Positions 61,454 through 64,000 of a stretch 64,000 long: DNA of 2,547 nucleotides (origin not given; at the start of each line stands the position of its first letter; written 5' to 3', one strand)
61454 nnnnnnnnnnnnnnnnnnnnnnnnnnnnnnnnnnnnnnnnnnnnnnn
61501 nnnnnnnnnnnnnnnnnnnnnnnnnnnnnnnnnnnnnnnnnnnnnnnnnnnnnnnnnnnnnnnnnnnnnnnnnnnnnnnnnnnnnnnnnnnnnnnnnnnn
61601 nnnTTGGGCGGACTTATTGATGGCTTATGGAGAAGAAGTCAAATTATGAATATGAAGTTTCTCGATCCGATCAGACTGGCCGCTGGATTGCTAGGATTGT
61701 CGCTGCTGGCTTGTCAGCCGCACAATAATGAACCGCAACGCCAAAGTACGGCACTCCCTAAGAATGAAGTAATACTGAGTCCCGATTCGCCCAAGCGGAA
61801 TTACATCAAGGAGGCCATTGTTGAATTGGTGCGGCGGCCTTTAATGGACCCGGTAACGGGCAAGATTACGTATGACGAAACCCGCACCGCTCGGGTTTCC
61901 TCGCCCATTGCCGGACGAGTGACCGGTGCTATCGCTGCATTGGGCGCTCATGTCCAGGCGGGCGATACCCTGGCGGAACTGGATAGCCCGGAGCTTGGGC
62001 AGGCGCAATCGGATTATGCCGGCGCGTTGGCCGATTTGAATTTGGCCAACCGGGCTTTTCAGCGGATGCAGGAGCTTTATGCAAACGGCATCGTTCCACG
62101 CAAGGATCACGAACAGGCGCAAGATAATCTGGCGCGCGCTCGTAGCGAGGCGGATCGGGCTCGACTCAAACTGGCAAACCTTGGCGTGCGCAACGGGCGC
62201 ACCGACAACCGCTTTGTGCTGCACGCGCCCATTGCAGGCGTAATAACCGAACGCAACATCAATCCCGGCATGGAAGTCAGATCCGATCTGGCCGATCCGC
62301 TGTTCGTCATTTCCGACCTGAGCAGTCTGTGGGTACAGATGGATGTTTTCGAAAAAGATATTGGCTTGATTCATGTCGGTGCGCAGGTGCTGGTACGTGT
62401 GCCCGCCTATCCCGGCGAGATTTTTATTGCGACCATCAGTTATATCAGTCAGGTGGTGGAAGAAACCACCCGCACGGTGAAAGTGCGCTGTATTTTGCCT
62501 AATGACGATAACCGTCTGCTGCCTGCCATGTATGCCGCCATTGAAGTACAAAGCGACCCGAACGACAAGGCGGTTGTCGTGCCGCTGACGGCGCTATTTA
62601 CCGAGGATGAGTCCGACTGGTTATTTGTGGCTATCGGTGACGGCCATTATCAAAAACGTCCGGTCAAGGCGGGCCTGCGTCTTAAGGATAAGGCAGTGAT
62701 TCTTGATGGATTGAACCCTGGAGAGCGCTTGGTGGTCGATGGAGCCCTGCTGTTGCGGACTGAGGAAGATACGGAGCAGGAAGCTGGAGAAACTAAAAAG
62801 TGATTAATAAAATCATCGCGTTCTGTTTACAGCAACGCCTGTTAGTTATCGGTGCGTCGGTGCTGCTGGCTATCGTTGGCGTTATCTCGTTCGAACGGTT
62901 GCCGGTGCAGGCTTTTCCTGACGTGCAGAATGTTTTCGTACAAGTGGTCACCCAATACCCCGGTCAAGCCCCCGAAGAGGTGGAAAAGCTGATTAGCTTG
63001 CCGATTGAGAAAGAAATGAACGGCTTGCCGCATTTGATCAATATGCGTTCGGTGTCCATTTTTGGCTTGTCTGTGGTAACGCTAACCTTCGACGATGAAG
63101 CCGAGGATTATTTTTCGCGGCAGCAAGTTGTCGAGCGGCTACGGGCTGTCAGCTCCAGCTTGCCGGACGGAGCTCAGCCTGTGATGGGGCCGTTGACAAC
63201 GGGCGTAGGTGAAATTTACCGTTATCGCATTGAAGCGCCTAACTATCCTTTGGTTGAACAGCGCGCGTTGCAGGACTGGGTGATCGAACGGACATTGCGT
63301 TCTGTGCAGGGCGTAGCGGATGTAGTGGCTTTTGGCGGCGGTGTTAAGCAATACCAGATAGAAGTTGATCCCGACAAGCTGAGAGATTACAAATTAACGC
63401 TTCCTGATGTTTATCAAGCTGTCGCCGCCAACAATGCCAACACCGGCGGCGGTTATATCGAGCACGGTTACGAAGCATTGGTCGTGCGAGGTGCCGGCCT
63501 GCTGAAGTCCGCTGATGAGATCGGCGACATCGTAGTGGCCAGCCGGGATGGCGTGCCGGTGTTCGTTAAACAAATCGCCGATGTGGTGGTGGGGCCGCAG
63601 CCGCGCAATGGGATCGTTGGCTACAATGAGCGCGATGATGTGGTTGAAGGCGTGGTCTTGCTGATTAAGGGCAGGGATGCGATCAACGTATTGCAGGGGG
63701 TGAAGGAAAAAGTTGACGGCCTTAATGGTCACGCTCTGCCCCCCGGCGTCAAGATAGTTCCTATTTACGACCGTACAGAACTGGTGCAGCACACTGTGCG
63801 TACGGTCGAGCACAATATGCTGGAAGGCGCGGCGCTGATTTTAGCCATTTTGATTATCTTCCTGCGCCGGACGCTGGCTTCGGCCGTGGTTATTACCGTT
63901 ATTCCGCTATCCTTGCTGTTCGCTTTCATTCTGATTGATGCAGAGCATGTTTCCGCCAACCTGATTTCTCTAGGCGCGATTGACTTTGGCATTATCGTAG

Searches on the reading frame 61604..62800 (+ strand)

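Call 35: search_protein_families(library=pfam, proteins=[window:61604-62800:+], max_evalue=0.001)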
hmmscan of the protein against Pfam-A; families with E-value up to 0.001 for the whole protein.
window:61604-62800:+ (399 aa): 2 families
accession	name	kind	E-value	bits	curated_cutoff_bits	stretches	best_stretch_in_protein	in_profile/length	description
PF16576.10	HlyD_D23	-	1.7e-50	171.7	30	1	84-311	8-214/214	Barrel-sandwich domain of CusB or HlyD membrane-fusion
PF13437.12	HlyD_3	-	5.8e-20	72.5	22.2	1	205-302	1-97/106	HlyD family secretion protein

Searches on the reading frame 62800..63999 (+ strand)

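Call 35: search_protein_families(library=pfam, proteins=[window:62800-63999:+], max_evalue=0.001)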
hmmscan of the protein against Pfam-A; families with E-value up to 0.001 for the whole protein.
window:62800-63999:+ (400 aa): 1 family
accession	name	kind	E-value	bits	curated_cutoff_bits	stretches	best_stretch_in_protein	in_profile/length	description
PF00873.25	ACR_tran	-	1.4e-104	351.2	28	1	5-400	1-399/1021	AcrB/AcrD/AcrF family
